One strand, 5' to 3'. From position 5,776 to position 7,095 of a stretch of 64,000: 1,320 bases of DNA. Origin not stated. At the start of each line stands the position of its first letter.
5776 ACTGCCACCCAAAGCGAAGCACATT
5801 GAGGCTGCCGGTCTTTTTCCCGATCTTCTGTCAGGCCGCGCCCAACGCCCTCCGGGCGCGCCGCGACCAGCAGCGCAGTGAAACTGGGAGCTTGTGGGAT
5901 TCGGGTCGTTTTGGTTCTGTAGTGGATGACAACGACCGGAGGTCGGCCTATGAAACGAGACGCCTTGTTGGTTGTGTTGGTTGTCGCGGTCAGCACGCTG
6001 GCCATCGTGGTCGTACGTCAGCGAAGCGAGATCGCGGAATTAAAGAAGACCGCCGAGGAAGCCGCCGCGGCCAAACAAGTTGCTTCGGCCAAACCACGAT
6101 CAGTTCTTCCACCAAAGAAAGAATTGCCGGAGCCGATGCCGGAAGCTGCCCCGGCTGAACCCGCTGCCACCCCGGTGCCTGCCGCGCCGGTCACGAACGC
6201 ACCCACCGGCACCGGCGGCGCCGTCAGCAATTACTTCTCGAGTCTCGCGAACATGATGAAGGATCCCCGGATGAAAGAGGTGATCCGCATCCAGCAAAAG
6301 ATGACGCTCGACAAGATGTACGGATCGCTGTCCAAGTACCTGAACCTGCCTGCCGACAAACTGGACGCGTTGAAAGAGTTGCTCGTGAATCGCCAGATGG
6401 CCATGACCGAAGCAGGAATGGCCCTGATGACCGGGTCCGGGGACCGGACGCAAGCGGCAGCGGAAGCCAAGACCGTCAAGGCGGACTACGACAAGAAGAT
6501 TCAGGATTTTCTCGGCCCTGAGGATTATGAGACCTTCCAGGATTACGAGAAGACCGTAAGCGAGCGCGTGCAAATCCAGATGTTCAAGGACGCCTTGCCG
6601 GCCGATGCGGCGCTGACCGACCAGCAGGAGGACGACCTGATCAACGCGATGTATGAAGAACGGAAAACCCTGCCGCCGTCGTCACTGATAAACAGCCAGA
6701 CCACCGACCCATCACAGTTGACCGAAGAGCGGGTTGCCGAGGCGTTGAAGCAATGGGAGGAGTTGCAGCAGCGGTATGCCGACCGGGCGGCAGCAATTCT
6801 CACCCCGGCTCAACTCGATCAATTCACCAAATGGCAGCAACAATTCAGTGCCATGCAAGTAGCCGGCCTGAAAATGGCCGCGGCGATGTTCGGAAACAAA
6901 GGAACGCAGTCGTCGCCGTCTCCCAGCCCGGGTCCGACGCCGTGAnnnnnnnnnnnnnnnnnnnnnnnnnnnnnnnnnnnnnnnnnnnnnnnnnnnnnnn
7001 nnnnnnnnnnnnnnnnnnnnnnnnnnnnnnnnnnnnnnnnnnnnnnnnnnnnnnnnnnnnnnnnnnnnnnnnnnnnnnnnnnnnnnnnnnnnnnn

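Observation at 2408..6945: Two ECF sigma factors fused to different C-terminal membrane/periplasmic extensions, with the extension domain also present as a free gene translationally coupled to a third ECF sigma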

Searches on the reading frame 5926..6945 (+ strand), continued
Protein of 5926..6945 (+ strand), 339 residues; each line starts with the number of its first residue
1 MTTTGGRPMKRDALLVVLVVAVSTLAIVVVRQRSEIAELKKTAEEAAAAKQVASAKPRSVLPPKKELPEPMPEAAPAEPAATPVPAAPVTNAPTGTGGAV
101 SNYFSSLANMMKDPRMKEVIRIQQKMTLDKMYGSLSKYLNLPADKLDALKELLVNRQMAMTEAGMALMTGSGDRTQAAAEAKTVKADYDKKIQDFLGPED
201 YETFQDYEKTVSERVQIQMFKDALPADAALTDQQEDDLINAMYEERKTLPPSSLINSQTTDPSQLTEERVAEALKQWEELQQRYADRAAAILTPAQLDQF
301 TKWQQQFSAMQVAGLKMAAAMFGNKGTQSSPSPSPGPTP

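Call 89: find_related_loci(query=A1, collection=genome_contigs, flank=3000)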
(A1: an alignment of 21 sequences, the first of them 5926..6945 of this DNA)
Query A1 (339 aa) in genome_contigs; peptide patterns used: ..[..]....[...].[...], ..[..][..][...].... (x = any residue, [..] = any of these).
145 stretches matched a pattern; 39 encode a relative of the query (tblastn E <= 1e-3); 39 distinct loci.
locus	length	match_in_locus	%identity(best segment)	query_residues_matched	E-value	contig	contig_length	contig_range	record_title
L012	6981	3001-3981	62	9-339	6e-122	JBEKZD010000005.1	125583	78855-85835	MAG: Verrucomicrobiia bacterium isolate SPRUCE 690 SPRUCE_690_5, whole genome shotgun sequence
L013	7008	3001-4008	61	5-339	2e-118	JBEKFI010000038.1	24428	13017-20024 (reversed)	MAG: Verrucomicrobiia bacterium isolate SPRUCE 226 SPRUCE_226_38, whole genome shotgun sequence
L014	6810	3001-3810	63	69-339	1e-109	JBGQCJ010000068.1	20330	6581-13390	MAG: Verrucomicrobiia bacterium isolate OBJ2_061818_110_42 k141_152834_length_20330_cov_13.0000, whole genome shotgun se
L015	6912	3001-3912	58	30-339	8e-109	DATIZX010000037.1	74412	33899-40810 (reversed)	MAG TPA_asm: Verrucomicrobiia bacterium isolate SMAG_U15312 k141_5314225, whole genome shotgun sequence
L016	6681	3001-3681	71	101-326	2e-106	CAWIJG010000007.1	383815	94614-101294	MAG: uncultured Verrucomicrobiae bacterium isolate MFD05512.bin.1.230 genome assembly, contig: contig_34034, whole genom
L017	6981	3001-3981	54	9-337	6e-105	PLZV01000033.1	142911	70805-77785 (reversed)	MAG: Verrucomicrobia bacterium isolate palsa_1439 73.20120700_P3D.107_contig_39504, whole genome shotgun sequence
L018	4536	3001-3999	55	5-337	9e-100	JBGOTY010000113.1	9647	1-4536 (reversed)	MAG: Verrucomicrobiia bacterium isolate OBJ_0618_7090110_151 k141_4976605_length_9647_cov_12.0000, whole genome shotgun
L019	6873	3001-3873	59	51-336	2e-95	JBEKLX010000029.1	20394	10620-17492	MAG: Verrucomicrobiia bacterium isolate SPRUCE 380 SPRUCE_380_29, whole genome shotgun sequence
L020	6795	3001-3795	55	75-339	1e-91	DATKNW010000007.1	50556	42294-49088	MAG TPA_asm: Verrucomicrobiia bacterium isolate SMAG_U14747 k141_2760866, whole genome shotgun sequence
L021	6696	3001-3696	61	96-326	2e-91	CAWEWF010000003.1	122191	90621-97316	MAG: uncultured Verrucomicrobiae bacterium isolate MFD03346.bin.1.96 genome assembly, contig: contig_13634, whole genome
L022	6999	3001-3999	46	6-337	3e-85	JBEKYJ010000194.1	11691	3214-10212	MAG: Verrucomicrobiia bacterium isolate SPRUCE 672 SPRUCE_672_194, whole genome shotgun sequence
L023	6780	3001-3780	54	74-339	2e-83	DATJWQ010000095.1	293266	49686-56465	MAG TPA_asm: Verrucomicrobiia bacterium isolate SMAG_U15103 k141_1325184, whole genome shotgun sequence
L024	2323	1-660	59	85-310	3e-85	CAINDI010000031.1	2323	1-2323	MAG: uncultured Verrucomicrobia bacterium isolate Kiruna2_bin-0915 genome assembly, contig: bin-0915:031/177, whole geno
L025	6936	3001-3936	47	29-339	2e-78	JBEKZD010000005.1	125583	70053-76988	MAG: Verrucomicrobiia bacterium isolate SPRUCE 690 SPRUCE_690_5, whole genome shotgun sequence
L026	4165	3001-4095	40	2-338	4e-77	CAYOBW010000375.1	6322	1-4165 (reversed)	MAG TPA_asm: uncultured Victivallales bacterium isolate SRP272421_co2_758 genome assembly, contig: NODE_50132_length_632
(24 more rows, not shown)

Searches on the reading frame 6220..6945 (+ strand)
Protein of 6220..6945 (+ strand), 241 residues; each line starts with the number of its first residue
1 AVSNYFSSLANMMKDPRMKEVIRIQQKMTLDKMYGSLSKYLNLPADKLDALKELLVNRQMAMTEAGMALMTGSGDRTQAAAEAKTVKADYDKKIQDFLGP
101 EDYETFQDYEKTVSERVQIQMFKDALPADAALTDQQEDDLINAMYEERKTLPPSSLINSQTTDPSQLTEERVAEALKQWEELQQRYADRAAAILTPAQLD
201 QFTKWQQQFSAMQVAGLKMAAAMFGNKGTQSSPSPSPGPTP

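Call 68: search_protein_representatives(alignment_id=A3)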
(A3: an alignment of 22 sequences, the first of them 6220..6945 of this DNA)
Query: 22 sequences, 739 profile positions. Proteins with E-value up to 0.001 (for the whole library): 143672; up to 1e-10: 29291; up to 1e-30: 2483. The best 150 are listed.
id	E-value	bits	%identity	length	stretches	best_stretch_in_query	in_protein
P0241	0.0e+00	1157.7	-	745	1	8-735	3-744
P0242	0.0e+00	1050.3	-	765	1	7-736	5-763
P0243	4.0e-238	808.8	-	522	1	1-418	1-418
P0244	3.5e-225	766.0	-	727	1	7-733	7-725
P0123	1.1e-214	731.4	-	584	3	6-245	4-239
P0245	9.0e-214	728.3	-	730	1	1-733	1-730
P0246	9.5e-212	721.6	-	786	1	2-731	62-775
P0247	1.6e-209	714.3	-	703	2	2-478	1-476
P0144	3.2e-200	683.5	-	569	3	7-278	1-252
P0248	8.3e-162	556.5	-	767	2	8-499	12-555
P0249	6.8e-157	540.2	-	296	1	1-280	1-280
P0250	8.3e-157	540.0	-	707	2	1-497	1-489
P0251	4.1e-154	531.1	-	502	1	1-416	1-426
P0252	3.2e-153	528.1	-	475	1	225-684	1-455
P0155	1.5e-148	512.6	-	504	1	7-394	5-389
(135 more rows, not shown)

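Call 72: find_homologous_proteins(query=A6, max_evalue=0.01)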
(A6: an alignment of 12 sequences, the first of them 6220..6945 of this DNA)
Query A6 (12 sequences) (241 aa, profile of the alignment): 226 proteins with E <= 0.01 among 5727 candidates; the best 120 are listed.
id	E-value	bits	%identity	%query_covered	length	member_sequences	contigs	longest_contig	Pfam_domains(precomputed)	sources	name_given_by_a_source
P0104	9.0e-99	348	65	95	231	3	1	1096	PF16231.12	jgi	jgi:hypothetical protein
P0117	4.7e-96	339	66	90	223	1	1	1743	-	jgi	jgi:hypothetical protein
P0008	1.2e-95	338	71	99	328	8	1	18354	-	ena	-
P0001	1.5e-95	337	100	100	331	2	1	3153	-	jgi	-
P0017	1.5e-94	334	68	99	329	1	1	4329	-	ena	-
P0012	2.1e-94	333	70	100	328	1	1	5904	-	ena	-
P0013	2.6e-94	333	83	93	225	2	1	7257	-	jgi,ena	-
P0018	5.0e-94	332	68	98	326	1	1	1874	-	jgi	jgi:hypothetical protein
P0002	6.7e-94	332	78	100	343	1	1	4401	-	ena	-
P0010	2.2e-93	330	71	100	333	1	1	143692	-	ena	-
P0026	5.7e-93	329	68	100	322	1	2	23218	-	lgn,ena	-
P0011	6.3e-93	329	68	99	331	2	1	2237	-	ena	-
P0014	1.3e-92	328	69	100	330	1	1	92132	-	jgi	jgi:hypothetical protein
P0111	1.3e-92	328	63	95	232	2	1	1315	-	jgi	-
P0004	1.6e-92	327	77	100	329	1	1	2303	-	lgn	-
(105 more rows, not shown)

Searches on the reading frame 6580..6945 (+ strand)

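Call 46: search_protein_families(library=pfam, proteins=[window:6580-6945:+], max_evalue=10)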
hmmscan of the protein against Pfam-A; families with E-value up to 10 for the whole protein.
window:6580-6945:+ (121 aa): 1 family
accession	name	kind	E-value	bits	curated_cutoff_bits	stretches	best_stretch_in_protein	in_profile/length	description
PF15127.11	SmAKAP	-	0.024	16.1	27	1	45-68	66-89/97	Small membrane A-kinase anchor protein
